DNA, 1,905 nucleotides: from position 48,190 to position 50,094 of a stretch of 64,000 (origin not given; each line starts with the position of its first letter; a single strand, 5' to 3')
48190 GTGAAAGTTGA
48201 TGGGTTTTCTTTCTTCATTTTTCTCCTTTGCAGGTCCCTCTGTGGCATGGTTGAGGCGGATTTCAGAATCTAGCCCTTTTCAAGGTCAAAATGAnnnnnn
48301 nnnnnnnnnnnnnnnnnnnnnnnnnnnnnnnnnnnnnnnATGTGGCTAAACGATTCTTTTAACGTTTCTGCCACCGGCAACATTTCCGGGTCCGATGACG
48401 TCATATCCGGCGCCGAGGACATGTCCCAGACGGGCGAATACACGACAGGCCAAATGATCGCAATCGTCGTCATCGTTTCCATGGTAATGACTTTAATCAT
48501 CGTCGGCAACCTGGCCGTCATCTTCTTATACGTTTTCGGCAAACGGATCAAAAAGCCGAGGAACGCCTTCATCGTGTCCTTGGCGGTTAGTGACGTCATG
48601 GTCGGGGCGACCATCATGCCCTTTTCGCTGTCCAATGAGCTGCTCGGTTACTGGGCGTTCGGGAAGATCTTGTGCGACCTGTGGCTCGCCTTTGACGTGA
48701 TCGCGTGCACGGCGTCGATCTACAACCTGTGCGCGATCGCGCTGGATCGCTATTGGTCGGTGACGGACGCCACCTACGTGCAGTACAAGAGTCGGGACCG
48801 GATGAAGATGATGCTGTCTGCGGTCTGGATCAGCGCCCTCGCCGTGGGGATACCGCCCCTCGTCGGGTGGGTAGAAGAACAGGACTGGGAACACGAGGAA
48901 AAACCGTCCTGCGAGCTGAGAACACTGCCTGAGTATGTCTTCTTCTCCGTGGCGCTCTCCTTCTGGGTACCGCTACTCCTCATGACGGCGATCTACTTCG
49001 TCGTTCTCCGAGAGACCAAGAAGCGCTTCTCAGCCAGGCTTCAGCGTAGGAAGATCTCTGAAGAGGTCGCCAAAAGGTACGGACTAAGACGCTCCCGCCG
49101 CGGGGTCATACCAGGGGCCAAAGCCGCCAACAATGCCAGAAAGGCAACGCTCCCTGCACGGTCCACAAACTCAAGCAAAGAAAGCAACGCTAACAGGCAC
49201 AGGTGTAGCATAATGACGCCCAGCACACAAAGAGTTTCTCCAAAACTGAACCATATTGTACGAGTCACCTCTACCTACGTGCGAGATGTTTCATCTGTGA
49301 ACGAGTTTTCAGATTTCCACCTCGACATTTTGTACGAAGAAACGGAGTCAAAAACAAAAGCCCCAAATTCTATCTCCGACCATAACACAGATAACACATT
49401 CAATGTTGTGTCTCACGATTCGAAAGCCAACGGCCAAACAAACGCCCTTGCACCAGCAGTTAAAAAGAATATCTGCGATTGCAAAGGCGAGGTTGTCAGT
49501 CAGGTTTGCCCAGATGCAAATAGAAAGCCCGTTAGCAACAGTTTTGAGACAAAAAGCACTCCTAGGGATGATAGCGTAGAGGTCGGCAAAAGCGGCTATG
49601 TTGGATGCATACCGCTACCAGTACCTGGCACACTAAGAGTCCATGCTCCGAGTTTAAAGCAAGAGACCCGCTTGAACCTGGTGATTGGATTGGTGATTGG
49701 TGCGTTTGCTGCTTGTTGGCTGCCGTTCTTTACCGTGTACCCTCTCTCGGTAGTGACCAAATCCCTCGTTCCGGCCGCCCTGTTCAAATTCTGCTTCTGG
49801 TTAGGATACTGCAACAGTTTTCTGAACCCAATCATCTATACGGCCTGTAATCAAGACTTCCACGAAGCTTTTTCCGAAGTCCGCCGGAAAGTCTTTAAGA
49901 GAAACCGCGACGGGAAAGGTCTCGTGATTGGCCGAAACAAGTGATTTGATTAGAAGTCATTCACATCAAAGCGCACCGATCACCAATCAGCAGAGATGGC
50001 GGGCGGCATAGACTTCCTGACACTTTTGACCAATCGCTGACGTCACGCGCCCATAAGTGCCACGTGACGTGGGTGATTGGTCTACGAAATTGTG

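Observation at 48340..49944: Intronless aminergic GPCR with a very long ICL3, a uORF-containing leader and a 5'UTR intron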

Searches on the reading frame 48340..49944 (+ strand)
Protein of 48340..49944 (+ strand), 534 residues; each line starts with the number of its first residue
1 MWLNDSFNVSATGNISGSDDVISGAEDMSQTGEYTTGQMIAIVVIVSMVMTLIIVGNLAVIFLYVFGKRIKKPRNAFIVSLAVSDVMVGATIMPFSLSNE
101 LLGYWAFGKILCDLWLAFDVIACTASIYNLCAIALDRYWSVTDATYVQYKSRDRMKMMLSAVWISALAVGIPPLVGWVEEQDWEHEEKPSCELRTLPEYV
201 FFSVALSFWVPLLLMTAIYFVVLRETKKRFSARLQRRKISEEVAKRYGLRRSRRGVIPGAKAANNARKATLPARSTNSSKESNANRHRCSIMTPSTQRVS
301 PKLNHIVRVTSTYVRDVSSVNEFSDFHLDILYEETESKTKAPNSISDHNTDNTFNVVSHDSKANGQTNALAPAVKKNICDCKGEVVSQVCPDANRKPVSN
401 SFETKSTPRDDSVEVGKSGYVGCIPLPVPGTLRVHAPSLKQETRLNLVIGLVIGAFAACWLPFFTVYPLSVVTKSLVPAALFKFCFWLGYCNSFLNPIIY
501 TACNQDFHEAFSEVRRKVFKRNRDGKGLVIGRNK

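Call 4: search_protein_families(library=pfam, proteins=[window:48340-49941:+], max_evalue=0.01)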
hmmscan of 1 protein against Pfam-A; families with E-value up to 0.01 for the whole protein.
window:48340-49941:+ (534 aa): 2 families
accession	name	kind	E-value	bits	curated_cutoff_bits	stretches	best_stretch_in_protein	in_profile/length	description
PF00001.26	7tm_1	-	8e-59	199.7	30.5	1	56-500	1-260/260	7 transmembrane receptor (rhodopsin family)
PF10320.15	7TM_GPCR_Srsx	-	0.0065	16.3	24.1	1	53-229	4-174/257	Serpentine type 7TM GPCR chemoreceptor Srsx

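Call 5: search_solved_structures(query=window:48340-49941:+, max_evalue=1e-10, show_alignments=2)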
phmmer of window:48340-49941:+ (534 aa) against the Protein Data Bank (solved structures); distinct sequences matched with E-value up to 1e-10: 520 (the best 60 are shown).
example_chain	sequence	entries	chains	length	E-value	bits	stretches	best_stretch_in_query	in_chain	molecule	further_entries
7ej0_R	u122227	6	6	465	4.5e-69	236.5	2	33-274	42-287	Alpha-2A adrenergic receptor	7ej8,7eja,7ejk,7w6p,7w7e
9pln_R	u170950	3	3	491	5.6e-69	236.2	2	33-274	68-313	Alpha-2A adrenergic receptor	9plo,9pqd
6kuy_A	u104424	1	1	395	4.2e-65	223.4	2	34-275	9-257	Alpha2A adrenergic receptor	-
6kux_A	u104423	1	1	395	4.3e-65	223.4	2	34-275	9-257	alpha2A adrenergic receptor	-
9iqr_B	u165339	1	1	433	1.4e-64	221.7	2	37-234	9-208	Alpha-2A adrenergic receptor,Soluble cytochrome b562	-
9cbl_R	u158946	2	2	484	3.2e-62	213.9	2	17-232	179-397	Endolysin,Alpha-2A adrenergic receptor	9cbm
6kuw_A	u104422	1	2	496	1.6e-60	208.3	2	23-229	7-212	Alpha-2C adrenergic receptor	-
6k41_R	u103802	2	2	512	3.2e-59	204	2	34-237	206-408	Alpha-2A adrenergic receptor,Endolysin,Alpha-2B adrenergic receptor,Alpha-2B adrenergic re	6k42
9m4q_A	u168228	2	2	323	6.2e-53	183.2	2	40-277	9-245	Alpha-1A adrenergic receptor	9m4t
9iqv_B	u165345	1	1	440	2.2e-52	181.4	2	39-228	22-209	Alpha-1A adrenergic receptor,Soluble cytochrome b562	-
5v54_A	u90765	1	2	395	2.8e-52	181.1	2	41-291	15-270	5-hydroxytryptamine receptor 1B,OB-1 fused 5-HT1b receptor,5-hydroxytryptamine receptor 1B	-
7e32_R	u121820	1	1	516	3.2e-52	180.9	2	25-229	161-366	Soluble cytochrome b562,5-hydroxytryptamine receptor 1D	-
8pjk_R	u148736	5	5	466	3.5e-52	180.8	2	40-242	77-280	5-hydroxytryptamine receptor 1A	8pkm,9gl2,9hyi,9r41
7ym8_A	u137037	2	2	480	3.9e-52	180.6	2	38-226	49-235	alpha1A adrenergic receptor | alpha1A-adrenergic receptor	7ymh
9kvg_R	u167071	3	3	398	2e-51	178.2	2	38-242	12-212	5-hydroxytryptamine receptor 1A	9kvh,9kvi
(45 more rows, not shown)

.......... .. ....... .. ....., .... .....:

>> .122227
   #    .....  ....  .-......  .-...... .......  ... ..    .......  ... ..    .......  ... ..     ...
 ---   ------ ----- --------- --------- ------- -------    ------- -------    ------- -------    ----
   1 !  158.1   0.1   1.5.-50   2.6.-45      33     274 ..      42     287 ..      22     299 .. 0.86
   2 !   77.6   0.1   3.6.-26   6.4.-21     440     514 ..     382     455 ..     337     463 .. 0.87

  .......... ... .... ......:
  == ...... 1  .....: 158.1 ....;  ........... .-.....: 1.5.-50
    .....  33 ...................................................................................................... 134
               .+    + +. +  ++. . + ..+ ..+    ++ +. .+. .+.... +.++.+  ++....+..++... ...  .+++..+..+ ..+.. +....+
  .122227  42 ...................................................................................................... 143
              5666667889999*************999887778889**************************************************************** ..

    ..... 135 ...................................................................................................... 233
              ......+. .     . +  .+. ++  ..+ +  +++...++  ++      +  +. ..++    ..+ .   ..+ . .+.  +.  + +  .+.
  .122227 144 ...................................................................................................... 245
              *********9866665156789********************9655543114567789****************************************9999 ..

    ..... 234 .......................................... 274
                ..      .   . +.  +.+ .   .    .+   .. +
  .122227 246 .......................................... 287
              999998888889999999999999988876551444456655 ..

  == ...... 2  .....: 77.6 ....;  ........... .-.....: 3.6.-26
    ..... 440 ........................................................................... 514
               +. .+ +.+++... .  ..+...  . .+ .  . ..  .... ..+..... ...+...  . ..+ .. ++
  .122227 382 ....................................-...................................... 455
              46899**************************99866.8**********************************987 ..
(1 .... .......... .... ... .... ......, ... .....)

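Call 6: find_homologous_proteins(query=window:48340-49941:+, max_evalue=1e-20)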
Query window:48340-49941:+ (534 aa): 335 proteins with E <= 1e-20 among 8000 candidates; the best 120 are listed.
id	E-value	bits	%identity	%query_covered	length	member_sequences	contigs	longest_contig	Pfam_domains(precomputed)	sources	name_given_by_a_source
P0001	0.0e+0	1201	99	100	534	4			PF00001.27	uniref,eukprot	uniref:G-protein coupled receptors family 1 profile domain-containing protein n=1 Tax=Branchiostoma 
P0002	1.4e-217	741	67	99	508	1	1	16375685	PF00001.27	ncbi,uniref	ncbi:alpha-2A adrenergic receptor-like [Branchiostoma lanceolatum]|uniref:alpha-2A adrenergic recept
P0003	6.4e-205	700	65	99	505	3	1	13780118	PF00001.27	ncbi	ncbi:alpha-2 adrenergic receptor-like [Branchiostoma floridae x Branchiostoma belcheri]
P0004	6.8e-142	492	74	54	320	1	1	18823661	PF00001.27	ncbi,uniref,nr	ncbi:ADRA2A [Branchiostoma lanceolatum]|uniref:ADRA2A protein n=1 Tax=Branchiostoma lanceolatum TaxI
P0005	1.8e-135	470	75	48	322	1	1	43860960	PF00001.27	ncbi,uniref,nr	ncbi:ADRA1D [Branchiostoma lanceolatum]|uniref:ADRA1D protein n=1 Tax=Branchiostoma lanceolatum TaxI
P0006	4.2e-74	268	45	37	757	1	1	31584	PF00001.27,PF13853.13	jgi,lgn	jgi:hypothetical protein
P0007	3.8e-73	265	38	49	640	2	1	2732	PF00001.27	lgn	-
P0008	7.5e-73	264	34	93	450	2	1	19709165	PF00001.27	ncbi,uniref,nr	ncbi:ADRA2A [Branchiostoma lanceolatum]|uniref:ADRA2A protein n=1 Tax=Branchiostoma lanceolatum TaxI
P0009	9.1e-73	264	45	35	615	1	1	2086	PF00001.27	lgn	-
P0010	4.7e-72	261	42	37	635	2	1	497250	PF10320.16,PF00001.27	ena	-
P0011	2.4e-71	259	33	86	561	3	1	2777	PF00001.27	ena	-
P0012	7.0e-71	257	44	37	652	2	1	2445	PF00001.27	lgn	-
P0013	8.1e-71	257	33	58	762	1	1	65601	PF00001.27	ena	-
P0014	4.0e-70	255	34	86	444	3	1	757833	PF00001.27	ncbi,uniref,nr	ncbi:PREDICTED: probable G-protein coupled receptor No18 [Branchiostoma belcheri]|uniref:Probable G-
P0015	4.5e-70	255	44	37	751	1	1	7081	PF00001.27,PF13853.13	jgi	-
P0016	5.6e-70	254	49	34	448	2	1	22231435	PF10320.16,PF00001.27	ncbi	ncbi:putative G-protein coupled receptor No18 [Branchiostoma floridae x Branchiostoma japonicum]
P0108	3.2e-58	216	35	48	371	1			PF00001.27,PF13853.13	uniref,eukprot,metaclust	uniref:G-protein coupled receptors family 1 profile domain-containing protein n=1 Tax=Branchiostoma 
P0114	2.0e-57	213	30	90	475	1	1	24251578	PF10320.16,PF10323.16,PF00001.27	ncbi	ncbi:alpha-2C adrenergic receptor-like [Glandiceps talaboti]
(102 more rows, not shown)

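Call 9: find_encoding_contigs(protein=window:48340-49944:+, flank=10000, max_places=4)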
Protein window:48340-49944:+ (534 aa): no gene with exactly this product is on record in the collection.

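Call 10: find_encoding_contigs(protein=P0002, flank=10000, max_places=4)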
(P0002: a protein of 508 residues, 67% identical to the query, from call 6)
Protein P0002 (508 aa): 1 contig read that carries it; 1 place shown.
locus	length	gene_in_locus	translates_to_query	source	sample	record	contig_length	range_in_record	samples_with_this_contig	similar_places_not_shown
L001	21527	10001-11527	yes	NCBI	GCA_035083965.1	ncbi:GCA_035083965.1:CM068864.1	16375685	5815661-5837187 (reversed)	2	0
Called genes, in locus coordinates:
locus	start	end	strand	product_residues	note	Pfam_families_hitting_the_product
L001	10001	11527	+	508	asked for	PF00001:7tm_1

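Call 11: find_encoding_contigs(protein=P0003, flank=10000, max_places=4)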
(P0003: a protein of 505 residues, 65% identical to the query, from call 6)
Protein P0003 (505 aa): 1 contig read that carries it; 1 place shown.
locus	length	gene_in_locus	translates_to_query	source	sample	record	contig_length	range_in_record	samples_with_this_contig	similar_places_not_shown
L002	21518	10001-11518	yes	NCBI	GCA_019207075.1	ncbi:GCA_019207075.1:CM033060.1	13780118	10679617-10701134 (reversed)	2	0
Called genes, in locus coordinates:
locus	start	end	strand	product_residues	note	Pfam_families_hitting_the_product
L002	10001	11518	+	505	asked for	PF00001:7tm_1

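Call 27: list_cluster_members(proteins=[P0001, P0108, P0008, P0014, P0016, P0005])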
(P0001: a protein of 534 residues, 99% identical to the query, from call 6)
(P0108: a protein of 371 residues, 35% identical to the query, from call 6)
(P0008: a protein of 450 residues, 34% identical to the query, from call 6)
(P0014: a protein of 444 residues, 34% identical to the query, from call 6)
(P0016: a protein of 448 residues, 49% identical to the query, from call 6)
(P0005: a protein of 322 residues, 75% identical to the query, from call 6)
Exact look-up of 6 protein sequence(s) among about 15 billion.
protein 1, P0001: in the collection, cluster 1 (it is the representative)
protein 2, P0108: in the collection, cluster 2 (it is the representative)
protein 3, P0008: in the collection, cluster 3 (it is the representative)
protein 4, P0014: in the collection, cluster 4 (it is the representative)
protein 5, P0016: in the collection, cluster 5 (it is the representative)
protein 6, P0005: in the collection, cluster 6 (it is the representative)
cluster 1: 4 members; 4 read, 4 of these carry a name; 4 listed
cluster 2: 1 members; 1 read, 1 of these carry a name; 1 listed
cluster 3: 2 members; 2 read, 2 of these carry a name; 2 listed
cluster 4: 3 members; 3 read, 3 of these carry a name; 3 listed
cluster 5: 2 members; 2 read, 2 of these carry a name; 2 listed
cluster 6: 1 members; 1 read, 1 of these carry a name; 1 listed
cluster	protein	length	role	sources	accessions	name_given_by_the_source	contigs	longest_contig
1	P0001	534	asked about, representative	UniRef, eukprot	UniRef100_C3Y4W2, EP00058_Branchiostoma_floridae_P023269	G-protein coupled receptors family 1 profile domain-containing protein n=1 ... | XP_002608759.1 hypothetical protein BRAFLDRAFT_73980 [Branchiostoma floridae]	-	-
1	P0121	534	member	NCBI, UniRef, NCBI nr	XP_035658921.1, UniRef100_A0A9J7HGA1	alpha-2A adrenergic receptor-like [Branchiostoma floridae] | Alpha-2A adrenergic receptor-like n=1 Tax=Branchiostoma floridae TaxID=7739 ...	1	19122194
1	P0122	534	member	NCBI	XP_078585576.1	alpha-2A adrenergic receptor-like [Branchiostoma floridae x Branchiostoma japonicum]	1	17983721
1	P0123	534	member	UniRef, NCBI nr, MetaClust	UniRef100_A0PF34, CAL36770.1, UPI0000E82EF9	Predicted insect-like octopamine/tyramine G-protein coupled receptor n=1 ... | predicted insect-like octopamine/tyramine G-protein coupled receptor [Branchiostoma ... | status=active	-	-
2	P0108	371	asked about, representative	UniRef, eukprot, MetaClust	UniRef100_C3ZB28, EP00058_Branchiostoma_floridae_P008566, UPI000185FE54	G-protein coupled receptors family 1 profile domain-containing protein n=1 ... | XP_002594054.1 hypothetical protein BRAFLDRAFT_57401 [Branchiostoma floridae] | status=active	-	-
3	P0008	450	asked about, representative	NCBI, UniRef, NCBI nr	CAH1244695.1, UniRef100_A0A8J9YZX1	ADRA2A [Branchiostoma lanceolatum] | ADRA2A protein n=1 Tax=Branchiostoma lanceolatum TaxID=7740 RepID=A0A8J9YZX1_BRALA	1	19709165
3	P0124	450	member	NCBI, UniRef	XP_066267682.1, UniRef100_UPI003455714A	probable G-protein coupled receptor No18 [Branchiostoma lanceolatum] | probable G-protein coupled receptor No18 n=1 Tax=Branchiostoma lanceolatum TaxID=7740 ...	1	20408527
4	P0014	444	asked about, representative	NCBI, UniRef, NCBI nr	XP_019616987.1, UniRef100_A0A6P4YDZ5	PREDICTED: probable G-protein coupled receptor No18 [Branchiostoma belcheri] | Probable G-protein coupled receptor No18 n=1 Tax=Branchiostoma belcheri TaxID=7741 ...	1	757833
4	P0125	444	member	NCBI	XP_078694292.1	alpha-2A adrenergic receptor-like [Branchiostoma floridae x Branchiostoma belcheri]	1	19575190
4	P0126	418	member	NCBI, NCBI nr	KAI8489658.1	Alpha-2B adrenergic receptor [Branchiostoma belcheri]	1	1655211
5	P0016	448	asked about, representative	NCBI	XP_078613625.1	putative G-protein coupled receptor No18 [Branchiostoma floridae x Branchiostoma ...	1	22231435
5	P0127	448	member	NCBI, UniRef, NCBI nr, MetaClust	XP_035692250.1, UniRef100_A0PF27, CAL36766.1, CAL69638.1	probable G-protein coupled receptor No18 [Branchiostoma floridae] | Predicted novel alpha-adrenergic-like octopamine/tyramine G-protein coupled R n=2 ... | status=active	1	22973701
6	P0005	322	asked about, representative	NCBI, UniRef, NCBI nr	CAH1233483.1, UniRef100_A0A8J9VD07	ADRA1D [Branchiostoma lanceolatum] | ADRA1D protein n=1 Tax=Branchiostoma lanceolatum TaxID=7740 RepID=A0A8J9VD07_BRALA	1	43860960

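Call 66: predict_structure(alignment_id=A5)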
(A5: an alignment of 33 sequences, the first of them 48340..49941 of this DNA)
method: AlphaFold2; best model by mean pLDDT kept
length: 534 residues; sequences in the alignment: 33
mean_pLDDT: 67.7   pTM: 0.62
mean pLDDT of the five models: 67.7, 63.9, 63.9, 61.8, 61.1
residues with pLDDT >= 90: 176; 70-90: 124; 50-70: 24; < 50: 210
segments of 3 or more residues with pLDDT < 50: 1-30, 259-273, 275-435
pLDDT, mean of each block of 10 residues (from residue 1): 34 35 42 77 93 96 90 89 95 92 89 93 94 91 81 91 95 79 78 86 95 94 90 88 78 52 44 42 39 36 37 35 34 37 36 33 33 33 35 38 40 40 44 56 86 94 94 87 91 92 89 89 71 49
secondary structure, 60 per line:
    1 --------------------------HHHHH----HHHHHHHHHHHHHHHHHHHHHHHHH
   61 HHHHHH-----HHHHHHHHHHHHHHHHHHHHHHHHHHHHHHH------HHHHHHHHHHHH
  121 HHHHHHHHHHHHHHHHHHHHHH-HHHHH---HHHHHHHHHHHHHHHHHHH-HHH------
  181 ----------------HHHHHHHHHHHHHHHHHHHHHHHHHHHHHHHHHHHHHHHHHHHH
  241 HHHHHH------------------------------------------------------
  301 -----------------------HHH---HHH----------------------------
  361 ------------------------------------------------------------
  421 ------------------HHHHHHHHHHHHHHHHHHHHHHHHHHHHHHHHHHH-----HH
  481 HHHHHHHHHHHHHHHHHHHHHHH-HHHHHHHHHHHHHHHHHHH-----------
elements in order: H27-31 H36-66 H72-102 H109-142 H144-148 H152-170 H197-246 H439-473 H479-503 H505-523

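Call 68: fold_search(model_id=the predicted structure, library=pdb)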
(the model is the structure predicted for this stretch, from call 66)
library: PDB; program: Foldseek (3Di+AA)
matches with E <= 10: 1689; with E <= 0.001: 1221
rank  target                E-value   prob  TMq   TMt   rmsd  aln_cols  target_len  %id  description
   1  8hn1_A                3.8e-13  1.00  0.47  0.87   3.9       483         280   22  Cryo-EM structure of AdTx1-alpha1AAR-Nb6 (released 2023-12-20)
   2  6kuw_A                7.9e-13  1.00  0.49  0.55  19.7       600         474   22  Crystal structure of human alpha2C adrenergic G protein-coupled receptor. (released 2019-12-04)
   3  6kuw_B                7.9e-13  1.00  0.47  0.53  14.4       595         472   21  Crystal structure of human alpha2C adrenergic G protein-coupled receptor. (released 2019-12-04)
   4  4amj_B                8.2e-13  1.00  0.49  0.85   4.7       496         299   22  Turkey beta1 adrenergic receptor with stabilising mutations and bound biased agonist carvedilol (released 2012-05-23)
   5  2y00_B                1.1e-12  1.00  0.48  0.84   5.2       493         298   21  TURKEY BETA1 ADRENERGIC RECEPTOR WITH STABILISING MUTATIONS AND BOUND PARTIAL AGONIST DOBUTAMINE (CRYSTAL DOB92) (released 2011-01-12)
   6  3zpr_B                1.1e-12  1.00  0.48  0.84   5.4       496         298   21  Thermostabilised turkey beta1 adrenergic receptor with 4-methyl-2-(piperazin-1-yl) quinoline bound (released 2013-04-03)
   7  7ymj_A                1.2e-12  1.00  0.47  0.87   3.7       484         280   21  Cryo-EM structure of alpha1AAR-Nb6 complex bound to tamsulosin (released 2023-07-05)
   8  9plo_R                1.7e-12  1.00  0.44  0.86   5.7       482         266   23  Structure of alpha2a adrenergic receptor in complex with Go heterotrimer, scFv16, and N-(5-methylnaphthalen-1-yl)pyrid (released 2025-07-30)
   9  2y00_A                2.1e-12  1.00  0.48  0.87   3.6       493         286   20  TURKEY BETA1 ADRENERGIC RECEPTOR WITH STABILISING MUTATIONS AND BOUND PARTIAL AGONIST DOBUTAMINE (CRYSTAL DOB92) (released 2011-01-12)
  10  8pjk_R                3.3e-12  1.00  0.48  0.87   4.4       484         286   20  ST171-bound serotonin 5-HT1A receptor - Gi Protein Complex (released 2024-05-29)
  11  2y03_A                3.4e-12  1.00  0.48  0.88   3.2       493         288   20  TURKEY BETA1 ADRENERGIC RECEPTOR WITH STABILISING MUTATIONS AND BOUND AGONIST ISOPRENALINE (released 2011-01-12)
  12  9pqd                  3.6e-12  1.00  0.45  0.90   3.0       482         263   23  Locally-refined structure of alpha2a adrenergic receptor in complex with Go heterotrimer, scFv16, and compound Z7149 (released 2025-08-20)
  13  6h7j_A                3.7e-12  1.00  0.46  0.83   9.5       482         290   22  ACTIVATED TURKEY BETA1 ADRENOCEPTOR WITH BOUND AGONIST ISOPRENALINE AND NANOBODY Nb80 (released 2018-10-17)
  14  4ami_A                4.4e-12  1.00  0.47  0.87   4.6       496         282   20  Turkey beta1 adrenergic receptor with stabilising mutations and bound biased agonist bucindolol (released 2012-05-23)
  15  9ejz_R                4.4e-12  1.00  0.46  0.85   4.9       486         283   17  Human M5 muscarinic acetylcholine receptor complex with mini-Gq, agonist acetylcholine and positive allosteric modulat (released 2025-08-13)
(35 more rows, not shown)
